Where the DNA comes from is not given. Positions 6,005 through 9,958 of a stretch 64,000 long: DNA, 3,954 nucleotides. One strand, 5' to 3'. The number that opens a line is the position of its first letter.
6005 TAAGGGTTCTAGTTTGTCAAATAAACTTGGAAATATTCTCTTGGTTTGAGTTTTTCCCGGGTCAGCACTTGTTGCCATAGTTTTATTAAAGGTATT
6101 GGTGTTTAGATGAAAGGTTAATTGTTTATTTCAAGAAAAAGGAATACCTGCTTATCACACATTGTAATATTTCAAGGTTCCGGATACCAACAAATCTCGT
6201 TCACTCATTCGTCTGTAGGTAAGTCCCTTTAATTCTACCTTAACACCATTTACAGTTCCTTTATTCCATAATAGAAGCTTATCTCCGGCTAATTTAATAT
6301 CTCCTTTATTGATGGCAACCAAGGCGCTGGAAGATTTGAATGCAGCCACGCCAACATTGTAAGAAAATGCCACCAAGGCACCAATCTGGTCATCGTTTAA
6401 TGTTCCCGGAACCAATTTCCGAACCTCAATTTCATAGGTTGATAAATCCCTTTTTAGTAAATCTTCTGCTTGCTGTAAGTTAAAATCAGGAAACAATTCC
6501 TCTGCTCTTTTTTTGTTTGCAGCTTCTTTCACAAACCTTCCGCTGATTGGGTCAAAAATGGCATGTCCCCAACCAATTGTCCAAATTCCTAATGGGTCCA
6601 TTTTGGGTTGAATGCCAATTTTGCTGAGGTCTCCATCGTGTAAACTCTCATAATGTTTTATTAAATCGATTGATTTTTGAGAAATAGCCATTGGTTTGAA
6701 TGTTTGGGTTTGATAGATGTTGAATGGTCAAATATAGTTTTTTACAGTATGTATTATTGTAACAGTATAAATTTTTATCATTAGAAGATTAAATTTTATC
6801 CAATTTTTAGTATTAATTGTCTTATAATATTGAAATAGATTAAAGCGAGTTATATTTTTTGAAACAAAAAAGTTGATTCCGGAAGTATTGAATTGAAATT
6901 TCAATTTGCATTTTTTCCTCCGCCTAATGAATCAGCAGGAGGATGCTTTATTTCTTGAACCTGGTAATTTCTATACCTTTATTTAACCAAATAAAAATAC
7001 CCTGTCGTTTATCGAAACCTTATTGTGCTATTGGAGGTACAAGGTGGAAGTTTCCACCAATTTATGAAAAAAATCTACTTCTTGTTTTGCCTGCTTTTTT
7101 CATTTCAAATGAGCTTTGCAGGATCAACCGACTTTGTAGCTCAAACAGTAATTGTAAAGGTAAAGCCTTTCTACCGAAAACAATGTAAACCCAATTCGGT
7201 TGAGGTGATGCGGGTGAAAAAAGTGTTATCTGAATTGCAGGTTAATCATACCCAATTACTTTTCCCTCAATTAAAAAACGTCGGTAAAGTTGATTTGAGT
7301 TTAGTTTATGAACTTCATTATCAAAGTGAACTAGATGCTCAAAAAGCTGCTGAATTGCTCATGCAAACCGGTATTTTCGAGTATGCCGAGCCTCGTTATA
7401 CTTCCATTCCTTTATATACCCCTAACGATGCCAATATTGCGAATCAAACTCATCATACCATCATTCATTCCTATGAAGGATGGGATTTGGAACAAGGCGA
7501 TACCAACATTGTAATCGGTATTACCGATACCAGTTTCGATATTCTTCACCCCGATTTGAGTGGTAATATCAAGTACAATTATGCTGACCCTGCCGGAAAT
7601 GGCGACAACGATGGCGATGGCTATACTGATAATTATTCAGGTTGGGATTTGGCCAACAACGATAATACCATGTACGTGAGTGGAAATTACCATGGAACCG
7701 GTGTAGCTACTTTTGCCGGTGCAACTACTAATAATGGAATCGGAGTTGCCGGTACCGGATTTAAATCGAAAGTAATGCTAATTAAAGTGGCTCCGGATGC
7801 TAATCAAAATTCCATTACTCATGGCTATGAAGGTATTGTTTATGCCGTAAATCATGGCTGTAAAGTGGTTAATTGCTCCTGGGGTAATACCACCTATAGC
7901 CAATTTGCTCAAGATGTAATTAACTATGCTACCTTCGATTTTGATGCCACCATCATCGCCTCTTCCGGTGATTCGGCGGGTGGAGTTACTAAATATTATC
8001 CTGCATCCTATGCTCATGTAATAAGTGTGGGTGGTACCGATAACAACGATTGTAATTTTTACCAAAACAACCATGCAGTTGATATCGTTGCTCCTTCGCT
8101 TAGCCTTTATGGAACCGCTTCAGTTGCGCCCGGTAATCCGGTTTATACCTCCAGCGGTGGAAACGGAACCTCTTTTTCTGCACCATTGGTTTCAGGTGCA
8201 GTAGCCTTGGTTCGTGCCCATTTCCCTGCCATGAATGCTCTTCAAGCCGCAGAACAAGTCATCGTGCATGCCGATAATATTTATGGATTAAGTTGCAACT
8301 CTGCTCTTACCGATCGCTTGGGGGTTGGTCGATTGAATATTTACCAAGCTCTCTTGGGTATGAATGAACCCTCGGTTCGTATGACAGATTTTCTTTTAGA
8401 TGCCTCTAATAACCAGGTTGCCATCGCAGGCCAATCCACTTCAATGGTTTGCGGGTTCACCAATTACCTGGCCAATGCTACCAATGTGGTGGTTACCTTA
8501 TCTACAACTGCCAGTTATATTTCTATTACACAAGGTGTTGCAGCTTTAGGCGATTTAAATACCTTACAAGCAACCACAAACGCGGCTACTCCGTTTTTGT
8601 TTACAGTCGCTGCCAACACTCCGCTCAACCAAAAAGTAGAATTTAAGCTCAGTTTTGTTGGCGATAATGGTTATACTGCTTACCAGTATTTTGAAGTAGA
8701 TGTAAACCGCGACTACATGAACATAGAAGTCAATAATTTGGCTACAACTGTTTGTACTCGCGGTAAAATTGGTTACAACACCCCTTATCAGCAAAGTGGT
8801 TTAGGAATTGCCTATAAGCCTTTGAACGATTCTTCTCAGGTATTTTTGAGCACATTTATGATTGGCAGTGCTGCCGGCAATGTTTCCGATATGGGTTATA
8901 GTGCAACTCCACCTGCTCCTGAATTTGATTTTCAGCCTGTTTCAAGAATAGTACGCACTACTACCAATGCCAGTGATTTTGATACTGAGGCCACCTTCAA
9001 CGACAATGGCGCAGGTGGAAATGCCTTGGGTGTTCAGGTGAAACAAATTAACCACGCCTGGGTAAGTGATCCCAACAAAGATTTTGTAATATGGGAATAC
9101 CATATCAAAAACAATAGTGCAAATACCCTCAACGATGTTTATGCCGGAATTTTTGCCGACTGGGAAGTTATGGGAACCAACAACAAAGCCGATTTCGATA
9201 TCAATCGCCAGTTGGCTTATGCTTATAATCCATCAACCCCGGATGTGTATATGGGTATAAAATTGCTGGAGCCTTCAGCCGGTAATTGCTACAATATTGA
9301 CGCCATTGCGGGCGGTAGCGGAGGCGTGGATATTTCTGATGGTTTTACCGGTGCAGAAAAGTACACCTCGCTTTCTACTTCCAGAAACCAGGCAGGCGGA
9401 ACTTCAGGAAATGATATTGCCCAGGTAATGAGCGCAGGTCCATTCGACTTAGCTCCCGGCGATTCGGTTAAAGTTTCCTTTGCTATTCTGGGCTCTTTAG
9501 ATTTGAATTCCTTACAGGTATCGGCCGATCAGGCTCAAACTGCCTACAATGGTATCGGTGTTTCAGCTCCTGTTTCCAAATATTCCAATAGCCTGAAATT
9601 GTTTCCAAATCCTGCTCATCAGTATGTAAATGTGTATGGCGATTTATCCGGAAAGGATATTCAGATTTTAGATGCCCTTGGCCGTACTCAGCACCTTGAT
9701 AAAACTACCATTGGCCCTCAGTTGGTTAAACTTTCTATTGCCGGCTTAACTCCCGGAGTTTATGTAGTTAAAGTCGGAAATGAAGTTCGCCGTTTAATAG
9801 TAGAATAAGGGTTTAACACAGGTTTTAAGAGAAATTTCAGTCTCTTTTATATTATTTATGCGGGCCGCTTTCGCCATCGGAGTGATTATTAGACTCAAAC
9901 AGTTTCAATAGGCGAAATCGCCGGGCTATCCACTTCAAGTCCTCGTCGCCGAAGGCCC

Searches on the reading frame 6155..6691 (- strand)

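Call 104: search_protein_families(library=pfam, proteins=[window:6155-6691:-], max_evalue=0.00001)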
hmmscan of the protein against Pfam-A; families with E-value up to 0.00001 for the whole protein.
window:6155-6691:- (178 aa): 1 family
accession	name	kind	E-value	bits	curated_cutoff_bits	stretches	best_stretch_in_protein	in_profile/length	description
PF00959.24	Phage_lysozyme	-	6.3e-27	94.8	22.3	1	28-164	9-125/125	Phage lysozyme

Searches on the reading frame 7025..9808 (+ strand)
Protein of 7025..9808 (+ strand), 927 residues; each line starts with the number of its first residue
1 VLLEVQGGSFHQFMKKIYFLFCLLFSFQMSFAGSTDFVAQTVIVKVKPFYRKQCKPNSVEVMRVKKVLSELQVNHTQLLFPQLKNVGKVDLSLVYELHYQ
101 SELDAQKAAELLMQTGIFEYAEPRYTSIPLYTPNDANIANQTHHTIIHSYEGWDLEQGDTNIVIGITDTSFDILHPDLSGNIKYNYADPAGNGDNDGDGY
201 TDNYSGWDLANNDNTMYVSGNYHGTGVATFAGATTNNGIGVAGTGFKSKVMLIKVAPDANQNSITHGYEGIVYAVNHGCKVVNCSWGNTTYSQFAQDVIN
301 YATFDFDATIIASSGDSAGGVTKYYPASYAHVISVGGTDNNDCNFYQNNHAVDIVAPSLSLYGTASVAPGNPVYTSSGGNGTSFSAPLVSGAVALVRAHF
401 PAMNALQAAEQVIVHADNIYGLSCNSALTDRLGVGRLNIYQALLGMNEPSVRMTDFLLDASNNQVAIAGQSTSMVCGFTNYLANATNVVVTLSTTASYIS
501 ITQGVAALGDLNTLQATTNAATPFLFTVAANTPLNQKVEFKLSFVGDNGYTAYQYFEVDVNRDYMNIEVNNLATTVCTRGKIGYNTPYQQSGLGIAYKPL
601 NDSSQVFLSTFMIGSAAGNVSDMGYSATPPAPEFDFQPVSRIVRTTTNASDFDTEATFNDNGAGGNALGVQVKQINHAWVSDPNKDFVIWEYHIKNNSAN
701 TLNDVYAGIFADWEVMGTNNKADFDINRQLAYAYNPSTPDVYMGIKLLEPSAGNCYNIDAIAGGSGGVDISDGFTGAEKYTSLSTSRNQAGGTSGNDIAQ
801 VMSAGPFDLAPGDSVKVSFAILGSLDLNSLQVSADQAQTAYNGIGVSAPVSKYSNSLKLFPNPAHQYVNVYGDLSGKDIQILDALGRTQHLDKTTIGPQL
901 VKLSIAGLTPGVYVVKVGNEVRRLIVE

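Call 18: search_protein_families(library=pfam, proteins=[window:7025-9808:+])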
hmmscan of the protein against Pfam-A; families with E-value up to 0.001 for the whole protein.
window:7025-9808:+ (927 aa): 2 families
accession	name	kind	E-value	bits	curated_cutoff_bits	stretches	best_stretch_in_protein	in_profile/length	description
PF00082.27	Peptidase_S8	-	7.1e-34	117.9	21.8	1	160-417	2-273/288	Subtilase family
PF18962.6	Por_Secre_tail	-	2.2e-07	31.5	27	1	859-921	1-66/75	Secretion system C-terminal sorting domain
